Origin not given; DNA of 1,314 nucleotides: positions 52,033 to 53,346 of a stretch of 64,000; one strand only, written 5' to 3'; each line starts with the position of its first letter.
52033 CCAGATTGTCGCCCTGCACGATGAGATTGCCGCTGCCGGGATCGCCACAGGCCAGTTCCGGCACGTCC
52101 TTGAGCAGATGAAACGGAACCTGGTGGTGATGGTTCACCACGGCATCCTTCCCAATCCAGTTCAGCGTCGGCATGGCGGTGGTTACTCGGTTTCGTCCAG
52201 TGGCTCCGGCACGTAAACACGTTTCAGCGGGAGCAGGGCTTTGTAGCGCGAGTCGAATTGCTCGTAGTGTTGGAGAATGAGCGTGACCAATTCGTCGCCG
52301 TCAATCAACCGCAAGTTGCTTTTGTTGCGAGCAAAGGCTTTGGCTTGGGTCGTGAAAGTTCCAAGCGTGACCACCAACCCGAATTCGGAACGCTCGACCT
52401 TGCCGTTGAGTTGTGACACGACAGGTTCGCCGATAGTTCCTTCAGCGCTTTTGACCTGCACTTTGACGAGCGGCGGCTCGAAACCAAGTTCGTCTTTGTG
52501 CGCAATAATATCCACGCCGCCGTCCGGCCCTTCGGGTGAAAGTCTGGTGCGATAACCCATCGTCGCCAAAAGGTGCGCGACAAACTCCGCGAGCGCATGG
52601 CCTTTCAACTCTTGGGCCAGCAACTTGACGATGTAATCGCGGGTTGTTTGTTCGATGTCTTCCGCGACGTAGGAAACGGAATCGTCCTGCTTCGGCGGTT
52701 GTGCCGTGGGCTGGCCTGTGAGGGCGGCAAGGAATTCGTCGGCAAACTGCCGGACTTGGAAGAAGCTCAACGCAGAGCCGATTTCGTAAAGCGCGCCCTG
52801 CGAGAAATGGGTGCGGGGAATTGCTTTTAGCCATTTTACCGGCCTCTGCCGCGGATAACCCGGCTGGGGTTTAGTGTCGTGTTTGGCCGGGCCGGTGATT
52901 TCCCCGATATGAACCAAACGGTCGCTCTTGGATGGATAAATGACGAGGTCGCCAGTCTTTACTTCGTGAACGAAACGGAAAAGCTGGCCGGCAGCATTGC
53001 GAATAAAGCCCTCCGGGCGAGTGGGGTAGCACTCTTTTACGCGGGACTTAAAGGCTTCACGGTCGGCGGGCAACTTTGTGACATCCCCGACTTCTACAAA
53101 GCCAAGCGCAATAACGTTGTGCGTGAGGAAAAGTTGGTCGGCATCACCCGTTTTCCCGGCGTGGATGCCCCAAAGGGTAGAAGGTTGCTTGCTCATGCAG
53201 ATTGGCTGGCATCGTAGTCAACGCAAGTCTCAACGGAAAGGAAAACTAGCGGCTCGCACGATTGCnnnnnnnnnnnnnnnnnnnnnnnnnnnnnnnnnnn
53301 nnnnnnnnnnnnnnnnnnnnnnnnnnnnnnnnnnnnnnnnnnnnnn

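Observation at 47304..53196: Translationally coupled Mrr-like / Mod / Res / HEPN four-gene operon, with only the two classical R-M genes broken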

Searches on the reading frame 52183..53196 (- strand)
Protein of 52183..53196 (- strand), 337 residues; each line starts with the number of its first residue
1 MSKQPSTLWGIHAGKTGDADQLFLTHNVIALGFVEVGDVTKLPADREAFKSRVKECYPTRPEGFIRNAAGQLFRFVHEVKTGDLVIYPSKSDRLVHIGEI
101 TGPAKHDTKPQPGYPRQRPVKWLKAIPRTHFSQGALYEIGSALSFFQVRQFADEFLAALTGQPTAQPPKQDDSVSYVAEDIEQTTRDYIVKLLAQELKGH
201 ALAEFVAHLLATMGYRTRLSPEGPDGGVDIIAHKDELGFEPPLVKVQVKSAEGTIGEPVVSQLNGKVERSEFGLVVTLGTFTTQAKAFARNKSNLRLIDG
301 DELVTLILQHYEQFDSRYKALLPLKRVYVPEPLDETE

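Call 3: search_protein_families(library=pfam, proteins=[window:52183-53196:-], max_evalue=0.01)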
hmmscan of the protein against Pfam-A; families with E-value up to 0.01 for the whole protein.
window:52183-53196:- (337 aa): 2 families
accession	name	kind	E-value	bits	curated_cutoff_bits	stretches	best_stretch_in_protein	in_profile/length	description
PF04471.18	Mrr_cat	-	4.9e-27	94.8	21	1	195-307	2-115/115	Restriction endonuclease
PF22722.2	NA-iREase1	-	1.9e-09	37.9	27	1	202-304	1-105/106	NACHT-associated inactive Restriction Endonuclease 1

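Call 4: search_protein_families(library=padloc, proteins=[window:52183-53196:-], max_evalue=0.01)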
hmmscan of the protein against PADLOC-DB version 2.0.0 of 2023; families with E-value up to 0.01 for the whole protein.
window:52183-53196:- (337 aa): 10 families
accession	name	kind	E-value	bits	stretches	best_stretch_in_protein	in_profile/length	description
PDLC04819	PDC-S02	-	1.6e-136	452.9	1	3-332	3-331/334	-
PDLC04815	PDC-S02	-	1.7e-79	265.6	1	7-331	2-342/346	-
PDLC04806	PDC-S02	-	4.6e-42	142.4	1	8-329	4-322/324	-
PDLC04796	PDC-S02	-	8.6e-14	49.3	1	168-311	215-361/390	-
PDLC04824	PDC-S02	-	7.2e-13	46.4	1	8-191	4-191/308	-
PDLC03657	mREase_IV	-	2.5e-10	38.2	1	171-311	147-295/317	Type IV methyl-directed restriction enzyme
PDLC03448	REase_II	-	1.7e-08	31.1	1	7-154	265-411/857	Type II restriction enzyme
PDLC03663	mREase_IV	-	4.3e-06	23.7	1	186-311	406-527/544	Type IV methyl-directed restriction enzyme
PDLC00631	ZorD1|ZorD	-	6.1e-06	22.3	1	195-310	946-1063/1071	"SWI2/SNF2 helicase, Mrr-like nuclease"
PDLC04799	PDC-S02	-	0.00013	19.2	1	67-190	68-190/308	-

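Call 8: search_protein_families(library=ncbifam, proteins=[window:52183-53196:-], max_evalue=0.01)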
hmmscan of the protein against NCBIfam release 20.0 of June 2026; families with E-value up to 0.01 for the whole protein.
window:52183-53196:- (337 aa): 0 families

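Call 34: find_encoding_contigs(protein=window:52183-53196:-, flank=10000, max_places=5)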
Protein window:52183-53196:- (337 aa): 2 contigs read that carry it; 2 places shown.
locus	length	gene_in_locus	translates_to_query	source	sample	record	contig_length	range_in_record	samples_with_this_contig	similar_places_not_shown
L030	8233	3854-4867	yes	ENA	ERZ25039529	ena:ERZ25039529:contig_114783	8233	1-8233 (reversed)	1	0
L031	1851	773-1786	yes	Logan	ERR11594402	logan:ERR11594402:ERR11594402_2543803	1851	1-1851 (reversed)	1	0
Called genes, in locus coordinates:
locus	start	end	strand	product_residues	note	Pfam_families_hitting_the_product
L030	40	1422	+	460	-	PF02811:PHP, PF07733:DNA_pol3_alpha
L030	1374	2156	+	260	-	PF07733:DNA_pol3_alpha, PF17657:DNA_pol3_finger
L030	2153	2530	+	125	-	-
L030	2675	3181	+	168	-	-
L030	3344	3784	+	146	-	-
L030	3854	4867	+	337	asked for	PF28530:DUF8426, PF04471:Mrr_cat, PF22722:NA-iREase1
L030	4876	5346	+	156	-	PF01555:N6_N4_Mtase (weak)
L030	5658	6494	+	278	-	PF01555:N6_N4_Mtase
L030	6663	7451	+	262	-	PF00270:DEAD (faint), PF04851:ResIII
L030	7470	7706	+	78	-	-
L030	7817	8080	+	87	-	-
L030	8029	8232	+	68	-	?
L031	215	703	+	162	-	-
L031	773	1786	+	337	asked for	PF28530:DUF8426, PF04471:Mrr_cat, PF22722:NA-iREase1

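Call 42: find_homologous_proteins(query=window:52183-53196:-)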
Query window:52183-53196:- (337 aa): 6001 proteins with E <= 0.001 among 8000 candidates; the best 120 are listed.
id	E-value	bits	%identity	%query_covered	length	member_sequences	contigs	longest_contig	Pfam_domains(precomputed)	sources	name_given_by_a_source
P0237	1.3e-223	759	100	100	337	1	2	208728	PF28530.1,PF22722.3,PF04471.19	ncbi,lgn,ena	-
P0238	3.0e-191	653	85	100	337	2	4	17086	PF28530.1,PF22722.3,PF04471.19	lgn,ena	-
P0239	6.9e-191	651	84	100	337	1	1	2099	PF28530.1,PF22722.3,PF04471.19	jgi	jgi:restriction system protein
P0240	1.9e-190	650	85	100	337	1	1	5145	PF28530.1,PF22722.3,PF04471.19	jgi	jgi:restriction system protein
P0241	3.0e-187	640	83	100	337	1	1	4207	PF28530.1,PF22722.3,PF04471.19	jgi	-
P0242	8.1e-187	638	84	100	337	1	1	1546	PF28530.1,PF22722.3,PF04471.19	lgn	-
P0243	2.0e-184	630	81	100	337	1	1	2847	PF28530.1,PF22722.3,PF04471.19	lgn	-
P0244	2.6e-184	630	83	100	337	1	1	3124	PF28530.1,PF22722.3,PF04471.19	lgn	-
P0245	2.3e-179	614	80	100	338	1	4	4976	PF28530.1,PF22722.3,PF04471.19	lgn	-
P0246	1.2e-177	608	78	100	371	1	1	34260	PF28530.1,PF22722.3,PF04471.19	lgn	-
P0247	3.2e-177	607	78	100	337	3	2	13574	PF28530.1,PF22722.3,PF04471.19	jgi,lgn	jgi:restriction system protein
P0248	1.5e-176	604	80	100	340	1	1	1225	PF28530.1,PF22722.3,PF04471.19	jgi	jgi:restriction system protein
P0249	9.3e-175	598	78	99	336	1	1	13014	PF28530.1,PF22722.3,PF04471.19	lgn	-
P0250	1.1e-174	598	76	100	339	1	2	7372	PF28530.1,PF22722.3,PF04471.19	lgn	-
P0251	2.3e-172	591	77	100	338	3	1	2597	PF28530.1,PF22722.3,PF04471.19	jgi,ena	-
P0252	4.6e-172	590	76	99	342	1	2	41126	PF28530.1,PF22722.3,PF04471.19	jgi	jgi:restriction system protein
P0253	1.0e-171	589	76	99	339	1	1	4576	PF28530.1,PF22722.3,PF04471.19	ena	-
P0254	2.2e-170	584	76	100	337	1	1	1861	PF28530.1,PF22722.3,PF04471.19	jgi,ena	-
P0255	1.1e-169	582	75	100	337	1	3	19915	PF28530.1,PF22722.3,PF04471.19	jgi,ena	jgi:restriction system protein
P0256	1.6e-169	581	76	100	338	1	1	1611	PF28530.1,PF22722.3,PF04471.19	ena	-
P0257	2.5e-169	581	75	99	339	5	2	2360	PF28530.1,PF22722.3,PF04471.19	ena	-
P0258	2.5e-169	581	76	100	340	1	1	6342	PF28530.1,PF22722.3,PF04471.19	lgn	-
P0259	7.3e-168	576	75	100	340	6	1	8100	PF28530.1,PF22722.3,PF04471.19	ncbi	-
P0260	2.1e-167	574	75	100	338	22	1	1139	PF28530.1,PF22722.3,PF04471.19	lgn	-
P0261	4.0e-167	573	74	100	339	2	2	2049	PF28530.1,PF22722.3,PF04471.19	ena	-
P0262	1.3e-166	572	74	99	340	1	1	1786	PF28530.1,PF22722.3,PF04471.19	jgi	jgi:restriction system protein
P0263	2.3e-166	571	74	100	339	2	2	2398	PF28530.1,PF22722.3,PF04471.19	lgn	-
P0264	4.1e-166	570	75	98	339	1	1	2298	PF28530.1,PF22722.3,PF04471.19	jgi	jgi:restriction system protein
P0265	1.3e-165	568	75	100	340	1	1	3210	PF28530.1,PF22722.3,PF04471.19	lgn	-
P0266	1.6e-165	568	74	99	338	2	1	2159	PF28530.1,PF22722.3,PF04471.19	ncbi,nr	ncbi:MAG: restriction endonuclease [Candidatus Aureabacteria bacterium]|nr:restriction endonuclease 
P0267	1.8e-165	568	73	100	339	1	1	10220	PF28530.1,PF22722.3,PF04471.19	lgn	-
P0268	3.2e-165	567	73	100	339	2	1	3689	PF28530.1,PF22722.3,PF04471.19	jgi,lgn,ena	-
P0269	3.8e-165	567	73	100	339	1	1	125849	PF28530.1,PF22722.3,PF04471.19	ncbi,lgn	-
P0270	1.1e-164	565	74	100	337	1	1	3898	PF28530.1,PF22722.3,PF04471.19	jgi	jgi:restriction system protein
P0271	1.3e-164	565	74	100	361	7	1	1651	PF28530.1,PF22722.3,PF04471.19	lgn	-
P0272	1.7e-164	565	73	100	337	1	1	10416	PF28530.1,PF22722.3,PF04471.19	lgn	-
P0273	4.1e-164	563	74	100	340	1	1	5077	PF28530.1,PF22722.3,PF04471.19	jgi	jgi:restriction system protein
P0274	4.9e-164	563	74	100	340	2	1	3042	PF28530.1,PF22722.3,PF04471.19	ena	-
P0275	1.9e-163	561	73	100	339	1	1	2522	PF28530.1,PF22722.3,PF04471.19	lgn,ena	-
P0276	2.2e-163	561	73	100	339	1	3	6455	PF28530.1,PF22722.3,PF04471.19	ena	-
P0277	3.3e-163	561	74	98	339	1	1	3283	PF28530.1,PF22722.3,PF04471.19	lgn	-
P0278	4.8e-163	560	73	100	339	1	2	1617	PF28530.1,PF22722.3,PF04471.19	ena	-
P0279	7.5e-162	556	75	98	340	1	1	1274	PF28530.1,PF22722.3,PF04471.19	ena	-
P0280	2.0e-161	555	72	99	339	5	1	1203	PF28530.1,PF22722.3,PF04471.19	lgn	-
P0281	3.5e-161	554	73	98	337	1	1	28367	PF28530.1,PF22722.3,PF04471.19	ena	-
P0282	2.9e-160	551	71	100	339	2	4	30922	PF28530.1,PF22722.3,PF04471.19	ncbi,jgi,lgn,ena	ncbi:MAG: restriction endonuclease [bacterium]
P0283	6.3e-160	550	72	100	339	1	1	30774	PF28530.1,PF22722.3,PF04471.19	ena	-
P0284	6.8e-160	550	71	98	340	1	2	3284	PF28530.1,PF22722.3,PF04471.19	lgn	-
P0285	7.8e-160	549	73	99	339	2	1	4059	PF28530.1,PF22722.3,PF04471.19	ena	-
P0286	1.6e-159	548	71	100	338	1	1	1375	PF28530.1,PF22722.3,PF04471.19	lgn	-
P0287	1.9e-159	548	71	98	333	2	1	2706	PF28530.1,PF22722.3,PF04471.19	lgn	-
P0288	1.7e-158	545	69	98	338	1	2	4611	PF28530.1,PF22722.3,PF04471.19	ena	-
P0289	3.4e-157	541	71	100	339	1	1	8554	PF28530.1,PF22722.3,PF04471.19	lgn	-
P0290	5.3e-157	540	70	99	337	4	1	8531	PF28530.1,PF22722.3,PF04471.19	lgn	-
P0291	1.3e-156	539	71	99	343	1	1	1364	PF28530.1,PF22722.3,PF04471.19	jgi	jgi:restriction system protein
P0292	1.7e-156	538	70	98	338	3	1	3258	PF28530.1,PF22722.3,PF04471.19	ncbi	-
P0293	1.7e-156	538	73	97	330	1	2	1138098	PF28530.1,PF22722.3,PF04471.19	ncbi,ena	-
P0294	2.3e-156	538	69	100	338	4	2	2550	PF28530.1,PF22722.3,PF04471.19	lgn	-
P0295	2.3e-156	538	68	98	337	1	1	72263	PF28530.1,PF22722.3,PF04471.19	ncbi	ncbi:restriction endonuclease [Verrucomicrobiota bacterium]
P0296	2.5e-156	538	69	100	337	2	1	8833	PF28530.1,PF04471.19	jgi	jgi:restriction system protein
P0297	2.7e-156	538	69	100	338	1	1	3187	PF28530.1,PF22722.3,PF04471.19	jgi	jgi:restriction system protein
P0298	3.4e-156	537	70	99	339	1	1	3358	PF28530.1,PF22722.3,PF04471.19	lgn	-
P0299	6.6e-156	537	69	100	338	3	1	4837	PF28530.1,PF22722.3,PF04471.19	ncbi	-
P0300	6.8e-156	536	69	100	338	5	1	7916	PF28530.1,PF22722.3,PF04471.19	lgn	-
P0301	7.9e-156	536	71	99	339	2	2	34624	PF28530.1,PF22722.3,PF04471.19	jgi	jgi:restriction system protein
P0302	1.6e-155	535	71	99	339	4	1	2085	PF28530.1,PF22722.3,PF04471.19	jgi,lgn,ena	-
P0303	2.0e-155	535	68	100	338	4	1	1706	PF28530.1,PF22722.3,PF04471.19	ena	-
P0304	1.1e-154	532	70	100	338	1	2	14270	PF28530.1,PF22722.3,PF04471.19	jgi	jgi:restriction system protein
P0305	1.5e-154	532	70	99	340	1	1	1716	PF28530.1,PF22722.3,PF04471.19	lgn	-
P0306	5.0e-154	530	69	100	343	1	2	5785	PF28530.1,PF22722.3,PF04471.19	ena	-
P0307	1.0e-153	529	71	99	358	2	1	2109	PF28530.1,PF22722.3,PF04471.19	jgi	jgi:restriction system protein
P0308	1.1e-153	529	68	98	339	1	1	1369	PF28530.1,PF22722.3,PF04471.19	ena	-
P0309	1.4e-153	529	69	98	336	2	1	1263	PF28530.1,PF22722.3,PF04471.19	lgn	-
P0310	1.8e-153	529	68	100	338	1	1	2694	PF28530.1,PF22722.3,PF04471.19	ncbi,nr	ncbi:MAG: restriction endonuclease [Firmicutes bacterium]|nr:restriction endonuclease [Bacillota bac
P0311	1.9e-153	528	69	100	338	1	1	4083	PF28530.1,PF22722.3,PF04471.19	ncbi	ncbi:MAG: restriction endonuclease [Bacillota bacterium]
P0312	2.1e-153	528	70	99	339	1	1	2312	PF28530.1,PF22722.3,PF04471.19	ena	-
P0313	2.1e-153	528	68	100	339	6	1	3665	PF28530.1,PF22722.3,PF04471.19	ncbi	-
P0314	2.6e-153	528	69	100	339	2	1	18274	PF28530.1,PF04471.19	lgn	-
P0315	3.5e-153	528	69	96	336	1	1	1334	PF28530.1,PF22722.3,PF04471.19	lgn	-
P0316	7.4e-153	526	68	98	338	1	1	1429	PF28530.1,PF22722.3,PF04471.19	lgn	-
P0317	9.5e-153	526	68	99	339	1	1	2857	PF28530.1,PF22722.3,PF04471.19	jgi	jgi:restriction system protein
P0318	1.7e-152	525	69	100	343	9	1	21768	PF28530.1,PF22722.3,PF04471.19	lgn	-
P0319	1.8e-152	525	68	100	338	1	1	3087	PF28530.1,PF22722.3,PF04471.19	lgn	-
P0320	2.3e-152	525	70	99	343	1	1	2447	PF28530.1,PF22722.3,PF04471.19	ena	-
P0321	4.8e-152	524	68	98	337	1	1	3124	PF28530.1,PF22722.3,PF04471.19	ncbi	-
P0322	5.1e-152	524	68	100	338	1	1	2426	PF28530.1,PF22722.3,PF04471.19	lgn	-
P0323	8.4e-152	523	67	99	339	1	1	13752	PF28530.1,PF22722.3,PF04471.19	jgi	jgi:restriction system protein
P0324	8.9e-152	523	65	100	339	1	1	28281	PF28530.1,PF22722.3,PF04471.19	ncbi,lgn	-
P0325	1.1e-151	523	68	100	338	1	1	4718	PF28530.1,PF22722.3,PF04471.19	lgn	-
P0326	1.3e-151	522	67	100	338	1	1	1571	PF28530.1,PF22722.3,PF04471.19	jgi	-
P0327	1.3e-151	522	68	100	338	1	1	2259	PF28530.1,PF22722.3,PF04471.19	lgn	-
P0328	1.4e-151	522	68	98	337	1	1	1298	PF28530.1,PF22722.3,PF04471.19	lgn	-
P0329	1.9e-151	522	68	100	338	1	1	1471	PF28530.1,PF22722.3,PF04471.19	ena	-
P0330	2.9e-151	521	69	98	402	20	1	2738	PF28530.1,PF22722.3,PF04471.19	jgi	-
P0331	3.0e-151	521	68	100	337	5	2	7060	PF28530.1,PF22722.3,PF04471.19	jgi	jgi:restriction system protein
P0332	4.9e-151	521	68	99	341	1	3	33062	PF28530.1,PF22722.3,PF04471.19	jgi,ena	-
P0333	5.1e-151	520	67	100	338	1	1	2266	PF28530.1,PF22722.3,PF04471.19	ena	-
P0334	5.8e-151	520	68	100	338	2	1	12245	PF28530.1,PF22722.3,PF04471.19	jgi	-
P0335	5.8e-151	520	67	100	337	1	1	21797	PF28530.1,PF22722.3,PF04471.19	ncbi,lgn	-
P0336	6.8e-151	520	67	98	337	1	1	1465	PF28530.1,PF04471.19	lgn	-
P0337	8.2e-151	520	66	98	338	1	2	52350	PF28530.1,PF22722.3,PF04471.19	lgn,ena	-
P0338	1.1e-150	519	67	100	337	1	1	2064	PF28530.1,PF22722.3,PF04471.19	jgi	jgi:restriction system protein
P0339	1.1e-150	519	74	90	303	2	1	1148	PF28530.1,PF22722.3,PF04471.19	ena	-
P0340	1.1e-150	519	67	100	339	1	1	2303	PF28530.1,PF04471.19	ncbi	-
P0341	1.2e-150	519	68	99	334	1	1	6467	PF28530.1,PF22722.3,PF04471.19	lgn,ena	-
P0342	1.2e-150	519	67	100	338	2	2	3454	PF28530.1,PF22722.3,PF04471.19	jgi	-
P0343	1.5e-150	519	66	100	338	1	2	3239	PF28530.1,PF22722.3,PF04471.19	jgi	jgi:restriction system protein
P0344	1.5e-150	519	67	100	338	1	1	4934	PF28530.1,PF22722.3,PF04471.19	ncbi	-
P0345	2.2e-150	518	67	99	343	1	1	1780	PF28530.1,PF22722.3,PF04471.19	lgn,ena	-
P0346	3.0e-150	518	67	100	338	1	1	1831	PF28530.1,PF22722.3,PF04471.19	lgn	-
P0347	3.4e-150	518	68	97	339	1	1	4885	PF28530.1,PF22722.3,PF04471.19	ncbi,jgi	-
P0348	3.5e-150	518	68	100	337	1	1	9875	PF28530.1,PF22722.3,PF04471.19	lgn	-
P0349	3.6e-150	518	66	100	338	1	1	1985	PF28530.1,PF22722.3,PF04471.19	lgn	-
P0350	4.3e-150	517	67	99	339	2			PF28530.1,PF22722.3,PF04471.19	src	-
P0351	4.4e-150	517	67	100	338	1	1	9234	PF28530.1,PF22722.3,PF04471.19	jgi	jgi:restriction system protein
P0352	6.3e-150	517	68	99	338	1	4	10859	PF28530.1,PF22722.3,PF04471.19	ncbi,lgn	-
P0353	7.5e-150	517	68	99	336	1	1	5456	PF28530.1,PF22722.3,PF04471.19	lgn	-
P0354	8.2e-150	516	67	100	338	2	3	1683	PF28530.1,PF22722.3,PF04471.19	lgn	-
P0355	8.6e-150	516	67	100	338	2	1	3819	PF28530.1,PF22722.3,PF04471.19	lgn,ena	-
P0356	1.0e-149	516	67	100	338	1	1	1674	PF28530.1,PF22722.3,PF04471.19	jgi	jgi:restriction system protein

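Call 44: find_related_loci(query=A2, collection=metagenome_contigs, flank=9000)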
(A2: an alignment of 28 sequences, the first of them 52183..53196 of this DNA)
Query A2 (337 aa) in metagenome_contigs; peptide patterns used: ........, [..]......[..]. (x = any residue, [..] = any of these).
600 stretches matched a pattern (row limit reached: there are more); 526 encode a relative of the query (tblastn E <= 1e-3); the best 80 are kept; 80 distinct loci.
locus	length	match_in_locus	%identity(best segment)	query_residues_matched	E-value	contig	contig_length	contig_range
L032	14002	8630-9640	88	1-337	0e+0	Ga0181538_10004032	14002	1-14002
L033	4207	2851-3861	83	1-337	0e+0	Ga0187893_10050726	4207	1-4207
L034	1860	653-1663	76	1-337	0e+0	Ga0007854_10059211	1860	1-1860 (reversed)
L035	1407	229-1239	75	1-337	0e+0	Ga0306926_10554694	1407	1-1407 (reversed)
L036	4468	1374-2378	73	3-337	1e-178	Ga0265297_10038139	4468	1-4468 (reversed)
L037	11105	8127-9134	74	2-337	1e-172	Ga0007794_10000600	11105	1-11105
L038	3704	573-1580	73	2-337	8e-180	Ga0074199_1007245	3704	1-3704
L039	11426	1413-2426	74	1-337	3e-172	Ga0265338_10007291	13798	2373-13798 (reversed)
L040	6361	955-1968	73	1-337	5e-173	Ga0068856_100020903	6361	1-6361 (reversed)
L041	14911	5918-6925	71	2-337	2e-168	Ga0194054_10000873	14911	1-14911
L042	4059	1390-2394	73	3-337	4e-172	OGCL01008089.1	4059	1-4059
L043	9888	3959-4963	71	3-337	9e-164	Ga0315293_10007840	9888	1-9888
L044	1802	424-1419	71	2-333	9e-175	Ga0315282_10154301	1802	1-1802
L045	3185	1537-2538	67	2-335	3e-164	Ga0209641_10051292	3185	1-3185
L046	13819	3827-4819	68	7-335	2e-155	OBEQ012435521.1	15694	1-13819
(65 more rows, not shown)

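Call 62: search_protein_families(library=pfam, proteins=[L041:11467-12456:+, L041:12489-13550:+, L038:1632-3665:+], max_evalue=0.001)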
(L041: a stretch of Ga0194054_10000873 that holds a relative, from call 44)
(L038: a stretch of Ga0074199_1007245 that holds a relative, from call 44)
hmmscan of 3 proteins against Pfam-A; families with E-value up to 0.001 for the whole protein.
L041:11467-12456:+ (329 aa): 0 families

L041:12489-13550:+ (353 aa): 4 families
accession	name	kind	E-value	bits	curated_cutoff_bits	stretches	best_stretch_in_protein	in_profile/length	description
PF04471.18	Mrr_cat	-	3.7e-29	101.6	21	1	174-285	1-113/115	Restriction endonuclease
PF22722.2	NA-iREase1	-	1.6e-08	34.9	27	1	182-271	1-89/106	NACHT-associated inactive Restriction Endonuclease 1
PF01396.24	Zn_ribbon_Top1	-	3e-08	33.7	32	1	311-350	3-37/39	Topoisomerase DNA binding C4 zinc finger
PF23451.1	Zn_ribbon_PaaD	-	0.00062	19.8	27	0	303-348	8-50/53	PaaD zinc beta ribbon domain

L038:1632-3665:+ (677 aa): 2 families
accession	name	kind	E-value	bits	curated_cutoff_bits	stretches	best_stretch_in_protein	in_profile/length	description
PF01555.25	N6_N4_Mtase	-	2.7e-41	142.4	26.7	1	200-530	1-211/221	DNA methylase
PF12564.13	TypeIII_RM_meth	-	2.1e-20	73.2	25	1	37-92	1-56/56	Type III restriction/modification enzyme methylation subunit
